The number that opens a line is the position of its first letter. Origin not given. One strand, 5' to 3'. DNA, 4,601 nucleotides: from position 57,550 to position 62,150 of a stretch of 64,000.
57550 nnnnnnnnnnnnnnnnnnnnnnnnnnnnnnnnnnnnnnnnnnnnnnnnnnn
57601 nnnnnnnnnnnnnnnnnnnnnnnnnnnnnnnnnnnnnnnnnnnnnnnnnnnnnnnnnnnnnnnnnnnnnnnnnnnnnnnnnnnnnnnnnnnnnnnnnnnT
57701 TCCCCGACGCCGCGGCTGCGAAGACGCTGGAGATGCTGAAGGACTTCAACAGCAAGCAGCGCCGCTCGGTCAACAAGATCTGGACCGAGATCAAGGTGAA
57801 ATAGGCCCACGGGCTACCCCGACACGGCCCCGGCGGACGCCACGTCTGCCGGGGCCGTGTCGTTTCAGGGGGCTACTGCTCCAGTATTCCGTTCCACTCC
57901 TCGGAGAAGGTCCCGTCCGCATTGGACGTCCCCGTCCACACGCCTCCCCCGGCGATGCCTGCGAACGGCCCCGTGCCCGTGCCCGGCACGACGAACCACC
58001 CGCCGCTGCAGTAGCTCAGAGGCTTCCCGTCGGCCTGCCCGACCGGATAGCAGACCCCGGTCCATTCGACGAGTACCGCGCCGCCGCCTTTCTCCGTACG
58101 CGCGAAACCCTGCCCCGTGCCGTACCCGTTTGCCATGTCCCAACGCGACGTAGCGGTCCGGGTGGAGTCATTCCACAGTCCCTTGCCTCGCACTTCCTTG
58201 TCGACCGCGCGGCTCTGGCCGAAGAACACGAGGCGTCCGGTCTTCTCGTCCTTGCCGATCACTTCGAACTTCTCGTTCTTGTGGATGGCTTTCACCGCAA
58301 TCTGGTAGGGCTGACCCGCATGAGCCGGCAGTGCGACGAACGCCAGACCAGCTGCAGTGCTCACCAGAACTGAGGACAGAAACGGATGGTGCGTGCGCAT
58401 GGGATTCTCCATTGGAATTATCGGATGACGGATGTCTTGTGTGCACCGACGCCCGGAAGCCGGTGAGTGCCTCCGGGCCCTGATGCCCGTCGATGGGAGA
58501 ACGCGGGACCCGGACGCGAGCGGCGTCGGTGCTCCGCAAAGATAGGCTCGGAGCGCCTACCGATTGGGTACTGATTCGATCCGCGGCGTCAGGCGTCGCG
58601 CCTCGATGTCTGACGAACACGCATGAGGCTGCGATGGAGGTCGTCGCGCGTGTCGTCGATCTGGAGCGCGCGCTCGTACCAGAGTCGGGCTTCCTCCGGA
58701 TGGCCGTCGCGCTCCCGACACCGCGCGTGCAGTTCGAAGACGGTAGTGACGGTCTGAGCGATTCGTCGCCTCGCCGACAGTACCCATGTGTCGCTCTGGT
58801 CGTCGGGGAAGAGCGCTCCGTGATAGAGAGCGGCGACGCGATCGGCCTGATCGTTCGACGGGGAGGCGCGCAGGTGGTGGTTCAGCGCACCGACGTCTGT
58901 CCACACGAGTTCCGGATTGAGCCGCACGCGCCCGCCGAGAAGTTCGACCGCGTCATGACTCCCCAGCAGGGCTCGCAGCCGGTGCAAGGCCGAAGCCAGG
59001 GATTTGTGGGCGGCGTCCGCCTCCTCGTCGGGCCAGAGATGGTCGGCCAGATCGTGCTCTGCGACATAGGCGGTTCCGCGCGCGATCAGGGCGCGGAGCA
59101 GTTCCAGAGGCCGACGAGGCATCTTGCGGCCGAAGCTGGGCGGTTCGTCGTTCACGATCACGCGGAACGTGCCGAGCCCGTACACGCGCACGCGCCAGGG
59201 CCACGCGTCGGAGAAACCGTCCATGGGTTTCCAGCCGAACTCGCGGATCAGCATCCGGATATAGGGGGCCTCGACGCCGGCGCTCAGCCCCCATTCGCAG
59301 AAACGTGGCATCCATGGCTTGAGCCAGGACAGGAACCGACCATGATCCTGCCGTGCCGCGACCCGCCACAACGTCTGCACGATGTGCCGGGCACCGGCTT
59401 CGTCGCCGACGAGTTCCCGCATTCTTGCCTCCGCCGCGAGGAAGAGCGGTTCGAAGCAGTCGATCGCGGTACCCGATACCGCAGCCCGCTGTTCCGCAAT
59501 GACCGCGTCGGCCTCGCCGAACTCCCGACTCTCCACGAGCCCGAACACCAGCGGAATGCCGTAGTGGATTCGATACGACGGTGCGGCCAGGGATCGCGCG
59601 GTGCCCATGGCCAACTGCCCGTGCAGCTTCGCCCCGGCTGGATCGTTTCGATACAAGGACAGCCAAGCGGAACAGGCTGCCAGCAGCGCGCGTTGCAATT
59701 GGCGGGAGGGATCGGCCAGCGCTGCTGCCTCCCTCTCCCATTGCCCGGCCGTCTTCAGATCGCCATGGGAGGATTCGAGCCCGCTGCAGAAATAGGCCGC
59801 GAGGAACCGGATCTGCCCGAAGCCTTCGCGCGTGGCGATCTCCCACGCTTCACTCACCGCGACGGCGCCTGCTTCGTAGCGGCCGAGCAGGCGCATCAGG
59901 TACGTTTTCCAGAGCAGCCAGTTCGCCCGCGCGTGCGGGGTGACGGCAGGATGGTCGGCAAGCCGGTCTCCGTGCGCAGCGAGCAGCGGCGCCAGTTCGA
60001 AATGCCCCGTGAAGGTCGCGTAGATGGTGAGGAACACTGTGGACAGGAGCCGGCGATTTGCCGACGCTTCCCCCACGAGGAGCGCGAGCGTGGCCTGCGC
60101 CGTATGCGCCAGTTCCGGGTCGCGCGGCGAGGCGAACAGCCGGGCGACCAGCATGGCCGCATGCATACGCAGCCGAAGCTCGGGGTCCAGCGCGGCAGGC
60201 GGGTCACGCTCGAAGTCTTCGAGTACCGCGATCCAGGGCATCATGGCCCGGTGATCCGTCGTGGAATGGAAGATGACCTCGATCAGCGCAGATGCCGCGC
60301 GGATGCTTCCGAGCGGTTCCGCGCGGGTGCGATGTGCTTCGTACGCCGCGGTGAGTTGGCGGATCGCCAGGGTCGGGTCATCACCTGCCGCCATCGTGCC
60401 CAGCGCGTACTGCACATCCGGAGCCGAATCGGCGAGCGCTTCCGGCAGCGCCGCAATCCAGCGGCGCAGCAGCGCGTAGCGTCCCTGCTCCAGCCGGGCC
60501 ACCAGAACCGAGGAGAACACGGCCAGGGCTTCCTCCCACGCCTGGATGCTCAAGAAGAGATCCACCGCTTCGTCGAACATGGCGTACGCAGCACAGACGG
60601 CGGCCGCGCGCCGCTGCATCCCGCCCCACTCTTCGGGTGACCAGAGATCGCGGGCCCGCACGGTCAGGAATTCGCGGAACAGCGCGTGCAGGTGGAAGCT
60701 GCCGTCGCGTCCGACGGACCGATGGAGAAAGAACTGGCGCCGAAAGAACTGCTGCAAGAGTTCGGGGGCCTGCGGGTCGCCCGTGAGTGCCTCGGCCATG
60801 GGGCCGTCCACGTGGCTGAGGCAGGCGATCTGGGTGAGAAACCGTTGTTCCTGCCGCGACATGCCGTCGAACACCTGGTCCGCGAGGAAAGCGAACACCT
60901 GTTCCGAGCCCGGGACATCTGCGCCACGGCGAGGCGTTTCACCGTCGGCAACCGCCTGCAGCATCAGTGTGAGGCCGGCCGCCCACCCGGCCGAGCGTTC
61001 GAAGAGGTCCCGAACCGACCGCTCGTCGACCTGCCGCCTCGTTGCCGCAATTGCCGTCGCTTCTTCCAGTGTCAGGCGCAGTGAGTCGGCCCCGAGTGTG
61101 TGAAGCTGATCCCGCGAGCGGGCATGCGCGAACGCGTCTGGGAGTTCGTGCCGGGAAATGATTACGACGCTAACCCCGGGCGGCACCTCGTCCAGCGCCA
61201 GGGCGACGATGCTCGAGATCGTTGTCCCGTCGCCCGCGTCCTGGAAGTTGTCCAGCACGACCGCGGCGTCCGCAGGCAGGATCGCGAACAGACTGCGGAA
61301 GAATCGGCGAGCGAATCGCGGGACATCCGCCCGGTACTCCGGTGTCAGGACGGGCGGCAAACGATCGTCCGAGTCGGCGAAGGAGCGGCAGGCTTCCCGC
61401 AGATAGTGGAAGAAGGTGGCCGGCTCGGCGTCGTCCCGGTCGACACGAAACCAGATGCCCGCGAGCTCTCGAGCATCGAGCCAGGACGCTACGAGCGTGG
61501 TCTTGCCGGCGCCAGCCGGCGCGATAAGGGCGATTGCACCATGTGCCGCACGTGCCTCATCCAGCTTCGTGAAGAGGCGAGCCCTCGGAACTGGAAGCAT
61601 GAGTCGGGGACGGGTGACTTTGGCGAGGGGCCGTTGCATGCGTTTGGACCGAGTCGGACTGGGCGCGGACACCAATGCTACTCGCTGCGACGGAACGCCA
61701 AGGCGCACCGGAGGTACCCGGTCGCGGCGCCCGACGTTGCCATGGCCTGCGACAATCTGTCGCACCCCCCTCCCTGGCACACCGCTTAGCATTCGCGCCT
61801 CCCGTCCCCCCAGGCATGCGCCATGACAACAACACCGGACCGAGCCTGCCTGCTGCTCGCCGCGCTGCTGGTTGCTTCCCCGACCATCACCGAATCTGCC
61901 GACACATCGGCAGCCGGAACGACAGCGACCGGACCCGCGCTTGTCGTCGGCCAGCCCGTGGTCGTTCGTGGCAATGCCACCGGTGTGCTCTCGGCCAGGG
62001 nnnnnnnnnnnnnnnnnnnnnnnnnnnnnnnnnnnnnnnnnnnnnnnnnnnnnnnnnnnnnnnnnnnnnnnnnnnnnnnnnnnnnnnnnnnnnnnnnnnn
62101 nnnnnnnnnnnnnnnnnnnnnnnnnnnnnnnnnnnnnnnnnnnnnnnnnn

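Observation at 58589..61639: MalT-like STAND ATPase whose LuxR HTH is replaced by a C-terminal SARP (wHTH + BTAD) module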

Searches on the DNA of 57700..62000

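Call 83: search_rna_families(source=window, start=57700, end=62000, threshold=evalue, max_evalue=1)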
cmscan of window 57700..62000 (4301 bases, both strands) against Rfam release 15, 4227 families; matches with E-value up to 1: 1.
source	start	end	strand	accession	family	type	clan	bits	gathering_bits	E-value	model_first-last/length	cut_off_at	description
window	60078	60156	+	RF00495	IRES_Hsp70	Cis-reg; IRES;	-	16.4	80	0.46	1-216/216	no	Heat shock protein 70 (Hsp70) internal ribosome entry site (IRES)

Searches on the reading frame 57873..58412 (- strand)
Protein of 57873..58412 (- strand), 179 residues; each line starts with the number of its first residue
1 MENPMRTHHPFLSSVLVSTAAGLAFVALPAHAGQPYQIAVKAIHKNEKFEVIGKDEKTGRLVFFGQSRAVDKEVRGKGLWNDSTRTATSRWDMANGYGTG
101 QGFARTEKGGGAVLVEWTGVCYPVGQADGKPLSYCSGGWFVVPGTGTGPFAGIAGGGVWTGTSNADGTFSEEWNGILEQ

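Call 7: search_protein_families(library=pfam, proteins=[window:57873-58412:-], max_evalue=0.01)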
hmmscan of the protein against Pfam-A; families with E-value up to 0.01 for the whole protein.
window:57873-58412:- (179 aa): 0 families

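Call 13: find_homologous_proteins(query=window:57873-58412:-, max_evalue=0.001)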
Query window:57873-58412:- (179 aa): 7 proteins with E <= 0.001 among 350 candidates.
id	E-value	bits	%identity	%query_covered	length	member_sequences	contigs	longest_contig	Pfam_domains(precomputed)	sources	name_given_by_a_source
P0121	2.7e-113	394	96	100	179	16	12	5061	-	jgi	jgi:hypothetical protein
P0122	2.6e-73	264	66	96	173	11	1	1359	-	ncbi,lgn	-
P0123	2.4e-68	248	64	95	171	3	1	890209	-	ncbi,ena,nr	ncbi:MAG: hypothetical protein IPK20_25665 [Betaproteobacteria bacterium]|nr:hypothetical protein [B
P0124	3.0e-67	244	62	92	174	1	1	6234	-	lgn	-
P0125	5.5e-65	237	62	93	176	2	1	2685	-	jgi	jgi:hypothetical protein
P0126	2.5e-64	234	56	100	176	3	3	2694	-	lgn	-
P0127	4.1e-57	211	57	92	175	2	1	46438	-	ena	-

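Call 14: find_encoding_contigs(protein=P0123, flank=9000, max_places=3)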
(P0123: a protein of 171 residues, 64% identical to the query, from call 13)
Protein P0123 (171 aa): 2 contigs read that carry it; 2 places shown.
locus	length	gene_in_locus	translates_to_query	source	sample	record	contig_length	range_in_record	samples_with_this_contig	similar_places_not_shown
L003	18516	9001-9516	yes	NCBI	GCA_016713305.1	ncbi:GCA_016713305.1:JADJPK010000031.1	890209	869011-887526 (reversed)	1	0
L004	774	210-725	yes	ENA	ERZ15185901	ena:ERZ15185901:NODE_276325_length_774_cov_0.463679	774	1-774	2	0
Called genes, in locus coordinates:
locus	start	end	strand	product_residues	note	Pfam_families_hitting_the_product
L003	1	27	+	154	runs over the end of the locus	-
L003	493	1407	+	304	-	-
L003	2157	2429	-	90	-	-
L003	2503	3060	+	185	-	-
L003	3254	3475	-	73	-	-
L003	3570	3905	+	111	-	-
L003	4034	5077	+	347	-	PF00486:Trans_reg_C (faint), PF03704:BTAD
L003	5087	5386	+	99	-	-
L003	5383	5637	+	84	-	-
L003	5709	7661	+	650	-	PF13191:AAA_16 (weak), PF25873:WHD_MalT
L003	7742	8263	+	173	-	-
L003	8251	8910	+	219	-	PF03704:BTAD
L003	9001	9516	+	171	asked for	-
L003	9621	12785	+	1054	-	PF13191:AAA_16 (weak), PF13401:AAA_22 (faint), PF25873:WHD_MalT, PF03704:BTAD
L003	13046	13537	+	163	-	-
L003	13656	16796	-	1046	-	PF00211:Guanylate_cyc, PF13191:AAA_16, PF13424:TPR_12 (faint), PF17874:TPR_MalT (faint)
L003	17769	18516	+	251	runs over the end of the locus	PF00106:adh_short, PF08659:KR, PF23441:SDR (weak), PF13561:adh_short_C2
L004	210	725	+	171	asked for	-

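Call 15: find_encoding_contigs(protein=P0127, flank=9000, max_places=3)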
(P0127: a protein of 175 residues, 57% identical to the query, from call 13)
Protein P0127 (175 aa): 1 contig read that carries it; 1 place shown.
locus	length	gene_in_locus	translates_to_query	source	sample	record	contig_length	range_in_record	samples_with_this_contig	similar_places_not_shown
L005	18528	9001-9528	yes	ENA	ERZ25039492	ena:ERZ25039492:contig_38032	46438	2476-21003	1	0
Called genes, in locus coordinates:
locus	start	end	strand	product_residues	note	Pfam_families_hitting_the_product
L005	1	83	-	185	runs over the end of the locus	-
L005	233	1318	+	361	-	PF07719:TPR_2 (faint), PF13414:TPR_11 (faint)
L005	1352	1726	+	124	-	-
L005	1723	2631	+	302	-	-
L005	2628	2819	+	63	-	-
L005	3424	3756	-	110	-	-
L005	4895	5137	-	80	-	-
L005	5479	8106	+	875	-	PF13191:AAA_16 (weak), PF25873:WHD_MalT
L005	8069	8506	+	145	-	PF03704:BTAD (weak)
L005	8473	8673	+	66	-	PF03704:BTAD (weak)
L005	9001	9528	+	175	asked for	-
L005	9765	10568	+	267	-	PF02805:Ada_Zn_binding, PF12833:HTH_18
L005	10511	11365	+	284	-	-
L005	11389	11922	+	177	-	PF02870:Methyltransf_1N, PF01035:DNA_binding_1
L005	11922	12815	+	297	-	PF00892:EamA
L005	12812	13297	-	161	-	PF01903:CbiX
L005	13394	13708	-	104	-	-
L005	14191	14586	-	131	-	PF22594:GTP-eEF1A_C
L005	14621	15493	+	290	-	-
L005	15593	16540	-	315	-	PF01507:PAPS_reduct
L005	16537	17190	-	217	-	PF01507:PAPS_reduct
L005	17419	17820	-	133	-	PF06073:DUF934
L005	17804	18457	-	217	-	PF03460:NIR_SIR_ferr, PF01077:NIR_SIR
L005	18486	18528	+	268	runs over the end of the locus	-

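Call 29: search_protein_families(library=pfam, proteins=[window:57873-58412:-, L003:13046-13537:+], max_evalue=10)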
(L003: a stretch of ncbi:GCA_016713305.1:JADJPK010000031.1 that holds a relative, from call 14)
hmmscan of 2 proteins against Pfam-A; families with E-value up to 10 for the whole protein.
window:57873-58412:- (179 aa): 1 family
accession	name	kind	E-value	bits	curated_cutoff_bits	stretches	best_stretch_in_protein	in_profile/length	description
PF11528.13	DUF3224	-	0.056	13.7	25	1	138-160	91-113/126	Protein of unknown function (DUF3224)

L003:13046-13537:+ (163 aa): 0 families

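Call 37: predict_structure(alignment_id=A2)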
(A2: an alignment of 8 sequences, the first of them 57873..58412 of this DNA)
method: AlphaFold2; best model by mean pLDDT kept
length: 179 residues; sequences in the alignment: 8
mean_pLDDT: 85.9   pTM: 0.73
mean pLDDT of the five models: 85.9, 85.0, 85.0, 84.6, 84.6
residues with pLDDT >= 90: 118; 70-90: 29; 50-70: 18; < 50: 14
segments of 3 or more residues with pLDDT < 50: 1-5, 7-9, 25-30
pLDDT, mean of each block of 10 residues (from residue 1): 47 56 49 86 90 92 94 94 95 93 96 98 87 94 96 97 89 96
secondary structure, 60 per line:
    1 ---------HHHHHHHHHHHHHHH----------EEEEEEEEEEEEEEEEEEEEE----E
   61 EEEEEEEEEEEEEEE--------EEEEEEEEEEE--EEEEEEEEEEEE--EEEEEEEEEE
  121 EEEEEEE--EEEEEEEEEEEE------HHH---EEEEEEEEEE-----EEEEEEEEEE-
elements in order: H10-24 E35-55 E60-75 E84-94 E97-108 E111-127 E130-141 E154-163 E169-178

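Call 40: fold_search(model_id=the predicted structure, library=pdb)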
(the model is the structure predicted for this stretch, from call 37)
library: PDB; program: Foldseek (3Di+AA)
matches with E <= 10: 858; with E <= 0.001: 3
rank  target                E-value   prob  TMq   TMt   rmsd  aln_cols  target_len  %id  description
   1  2q03_B                2.1e-06  1.00  0.58  0.77   4.2       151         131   14  Crystal structure of uncharacterized protein (YP_563039.1) from Shewanella denitrificans OS217 at 1.80 A resolution (released 2007-05-29)
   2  2q03_A                1.2e-05  1.00  0.59  0.78   3.9       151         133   14  Crystal structure of uncharacterized protein (YP_563039.1) from Shewanella denitrificans OS217 at 1.80 A resolution (released 2007-05-29)
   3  2ooj_B                1.0e-03  1.00  0.46  0.58   6.1       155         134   13  CRYSTAL STRUCTURE OF A PROTEIN WITH UNKNOWN FUNCTION FROM DUF3224 FAMILY (SO_1590) FROM SHEWANELLA ONEIDENSIS MR-1 AT  (released 2007-02-06)
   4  2ooj_A                1.2e-03  1.00  0.45  0.59   6.6       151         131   13  CRYSTAL STRUCTURE OF A PROTEIN WITH UNKNOWN FUNCTION FROM DUF3224 FAMILY (SO_1590) FROM SHEWANELLA ONEIDENSIS MR-1 AT  (released 2007-02-06)
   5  6ymn_BBB              7.8e-03  1.00  0.42  0.38  19.6       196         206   12  Crystal structure of the Diels Alderase AbmU from Streptomyces koyangensis (released 2021-04-21)
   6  2jmm_MODEL_1_A        1.3e-02  0.38  0.18  0.19  13.4       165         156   13  NMR solution structure of a minimal transmembrane beta-barrel platform protein (released 2007-07-03)
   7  5dyq_C                1.4e-02  0.99  0.42  0.53   6.4       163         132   13  AbyU L73M L139M (released 2016-06-08)
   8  6nnw_B                1.4e-02  0.99  0.41  0.37   6.1       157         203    8  Tsn15 in complex with substrate intermediate (released 2019-10-23)
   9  8th2_B                1.7e-02  0.66  0.26  0.28  18.0       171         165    9  Structure of the isoflavene-forming dirigent protein PsPTS2 (released 2024-01-31)
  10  6noi_B                1.8e-02  0.99  0.42  0.37   6.2       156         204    8  Crystal structure of Tsn15 in apo form (released 2019-10-23)
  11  1qj9                  1.9e-02  0.30  0.17  0.19  17.0       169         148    6  CRYSTAL STRUCTURE OF THE OUTER MEMBRANE PROTEIN OMPX FROM ESCHERICHIA COLI (released 1999-10-06)
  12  2m06_MODEL_1_A        2.0e-02  0.33  0.18  0.21  12.2       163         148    8  NMR structure of OmpX in phopspholipid nanodiscs (released 2012-12-12)
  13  4e1s                  2.3e-02  0.33  0.19  0.15  18.7       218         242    9  X-ray crystal structure of the transmembrane beta-domain from intimin from EHEC strain O157:H7 (released 2012-06-13)
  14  8prn                  2.3e-02  0.09  0.13  0.09  23.3       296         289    8  E1M, K50A, R52A, D97A, E99A MUTANT OF RH. BLASTICA PORIN (released 1998-08-12)
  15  8qfu_A                2.9e-02  0.99  0.43  0.54   6.8       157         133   15  Diels-Alderase AbyU mutant - Y76F (released 2024-09-18)
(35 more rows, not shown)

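Call 59: search_protein_families(library=ncbifam, proteins=[window:57873-58400:-, L003:13046-13537:+], max_evalue=1)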
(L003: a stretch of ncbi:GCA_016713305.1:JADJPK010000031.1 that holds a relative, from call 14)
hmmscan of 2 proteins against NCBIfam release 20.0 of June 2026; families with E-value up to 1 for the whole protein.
window:57873-58400:- (175 aa): 0 families

L003:13046-13537:+ (163 aa): 0 families

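Call 71: find_encoding_contigs(protein=P0124, flank=6000, max_places=2)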
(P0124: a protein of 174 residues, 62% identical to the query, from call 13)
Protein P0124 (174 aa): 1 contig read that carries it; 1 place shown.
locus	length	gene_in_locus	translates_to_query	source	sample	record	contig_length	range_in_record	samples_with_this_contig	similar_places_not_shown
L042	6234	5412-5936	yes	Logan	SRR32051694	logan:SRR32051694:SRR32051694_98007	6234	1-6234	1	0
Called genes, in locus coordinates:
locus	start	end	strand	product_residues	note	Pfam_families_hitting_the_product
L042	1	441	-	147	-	?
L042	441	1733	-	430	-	PF25323:6TM_PilS, PF00512:HisKA, PF02518:HATPase_c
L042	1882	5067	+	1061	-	PF25873:WHD_MalT, PF03704:BTAD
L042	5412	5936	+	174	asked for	-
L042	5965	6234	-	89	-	?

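Call 72: find_encoding_contigs(protein=P0126, flank=3000, max_places=3)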
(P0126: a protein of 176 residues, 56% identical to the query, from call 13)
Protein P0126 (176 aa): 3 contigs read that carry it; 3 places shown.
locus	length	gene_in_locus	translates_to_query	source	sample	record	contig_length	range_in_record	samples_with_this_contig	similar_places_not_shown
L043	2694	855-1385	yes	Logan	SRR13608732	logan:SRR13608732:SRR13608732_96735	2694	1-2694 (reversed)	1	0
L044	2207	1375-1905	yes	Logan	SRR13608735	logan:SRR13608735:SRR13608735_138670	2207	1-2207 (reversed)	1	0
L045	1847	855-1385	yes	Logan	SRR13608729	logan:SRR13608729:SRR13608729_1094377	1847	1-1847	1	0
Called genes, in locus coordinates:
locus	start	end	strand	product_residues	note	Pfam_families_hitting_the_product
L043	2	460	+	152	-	?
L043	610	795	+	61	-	-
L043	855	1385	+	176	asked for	-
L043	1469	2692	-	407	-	?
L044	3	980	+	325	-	?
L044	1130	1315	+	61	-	-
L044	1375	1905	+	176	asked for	-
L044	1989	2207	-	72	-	?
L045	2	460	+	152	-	?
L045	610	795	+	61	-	-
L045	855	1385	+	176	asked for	-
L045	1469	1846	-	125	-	?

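Call 73: find_encoding_contigs(protein=P0125, flank=3000, max_places=2)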
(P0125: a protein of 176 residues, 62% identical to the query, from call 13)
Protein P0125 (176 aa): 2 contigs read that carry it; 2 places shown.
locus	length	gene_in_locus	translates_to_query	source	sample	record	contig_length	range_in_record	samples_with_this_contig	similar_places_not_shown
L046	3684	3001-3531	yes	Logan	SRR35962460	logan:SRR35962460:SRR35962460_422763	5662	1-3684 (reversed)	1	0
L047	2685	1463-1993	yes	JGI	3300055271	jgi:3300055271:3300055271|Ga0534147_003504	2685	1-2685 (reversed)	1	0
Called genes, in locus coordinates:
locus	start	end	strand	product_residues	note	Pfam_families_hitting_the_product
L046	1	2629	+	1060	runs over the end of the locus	PF25873:WHD_MalT, PF00486:Trans_reg_C (faint), PF03704:BTAD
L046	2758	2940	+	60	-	-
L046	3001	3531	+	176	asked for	-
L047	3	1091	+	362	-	PF00486:Trans_reg_C (faint), PF03704:BTAD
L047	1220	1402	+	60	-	-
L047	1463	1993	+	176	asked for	-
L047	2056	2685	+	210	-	?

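Call 76: search_protein_families(library=padloc, proteins=[window:57873-58400:-], max_evalue=0.01)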
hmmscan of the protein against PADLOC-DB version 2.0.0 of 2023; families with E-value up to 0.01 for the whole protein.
window:57873-58400:- (175 aa): 0 families

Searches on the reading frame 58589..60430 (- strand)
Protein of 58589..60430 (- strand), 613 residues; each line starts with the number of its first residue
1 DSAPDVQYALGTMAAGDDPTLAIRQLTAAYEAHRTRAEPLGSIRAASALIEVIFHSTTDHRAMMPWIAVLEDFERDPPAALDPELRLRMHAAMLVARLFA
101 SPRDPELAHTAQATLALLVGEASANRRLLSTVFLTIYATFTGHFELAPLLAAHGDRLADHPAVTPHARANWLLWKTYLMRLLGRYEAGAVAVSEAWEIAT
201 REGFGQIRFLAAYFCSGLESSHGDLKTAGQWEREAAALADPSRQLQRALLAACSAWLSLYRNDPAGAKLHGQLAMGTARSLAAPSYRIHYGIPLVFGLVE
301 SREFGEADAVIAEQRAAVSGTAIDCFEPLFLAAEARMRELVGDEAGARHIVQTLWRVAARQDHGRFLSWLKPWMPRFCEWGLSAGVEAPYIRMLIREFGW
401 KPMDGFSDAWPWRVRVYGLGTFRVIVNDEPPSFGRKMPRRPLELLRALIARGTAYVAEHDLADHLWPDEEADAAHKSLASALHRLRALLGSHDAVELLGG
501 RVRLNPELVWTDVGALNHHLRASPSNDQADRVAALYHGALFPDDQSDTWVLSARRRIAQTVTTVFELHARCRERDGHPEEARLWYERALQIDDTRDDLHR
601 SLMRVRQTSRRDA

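Call 60: search_protein_representatives(protein=window:58589-60430:-)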
Query: 613 residues. Proteins with E-value up to 0.001 (for the whole library): 6783; up to 1e-10: 4044; up to 1e-30: 1297. The best 150 are listed.
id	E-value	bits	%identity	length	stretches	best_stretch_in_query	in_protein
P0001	0.0e+00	1349.3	97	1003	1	1-613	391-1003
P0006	3.9e-133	461.5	40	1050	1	7-607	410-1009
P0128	2.1e-120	419.4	37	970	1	6-611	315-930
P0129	5.5e-105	368.5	37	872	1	23-598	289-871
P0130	1.5e-94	334.1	36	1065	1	6-606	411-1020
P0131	4.1e-92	326.0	44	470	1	3-442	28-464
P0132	7.5e-86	305.3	34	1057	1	4-606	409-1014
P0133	1.4e-77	278.0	40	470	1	191-605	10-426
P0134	1.8e-72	261.1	31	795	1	6-611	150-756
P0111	8.5e-72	258.9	31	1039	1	15-606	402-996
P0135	1.4e-71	258.2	30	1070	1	7-611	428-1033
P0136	5.1e-68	246.4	33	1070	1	2-605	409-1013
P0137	8.6e-68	245.7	29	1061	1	10-606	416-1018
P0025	8.6e-68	245.7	31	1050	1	7-606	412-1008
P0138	5.0e-67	243.2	32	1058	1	7-609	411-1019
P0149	7.0e-60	219.5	34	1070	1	18-607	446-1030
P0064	5.6e-55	203.4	29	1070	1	7-608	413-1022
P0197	2.3e-51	191.5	32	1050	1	11-605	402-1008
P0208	5.6e-51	190.1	28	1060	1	18-605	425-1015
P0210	7.4e-51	189.8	29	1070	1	3-607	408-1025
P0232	4.7e-49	183.8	29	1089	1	26-608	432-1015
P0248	2.9e-48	181.2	27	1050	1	4-609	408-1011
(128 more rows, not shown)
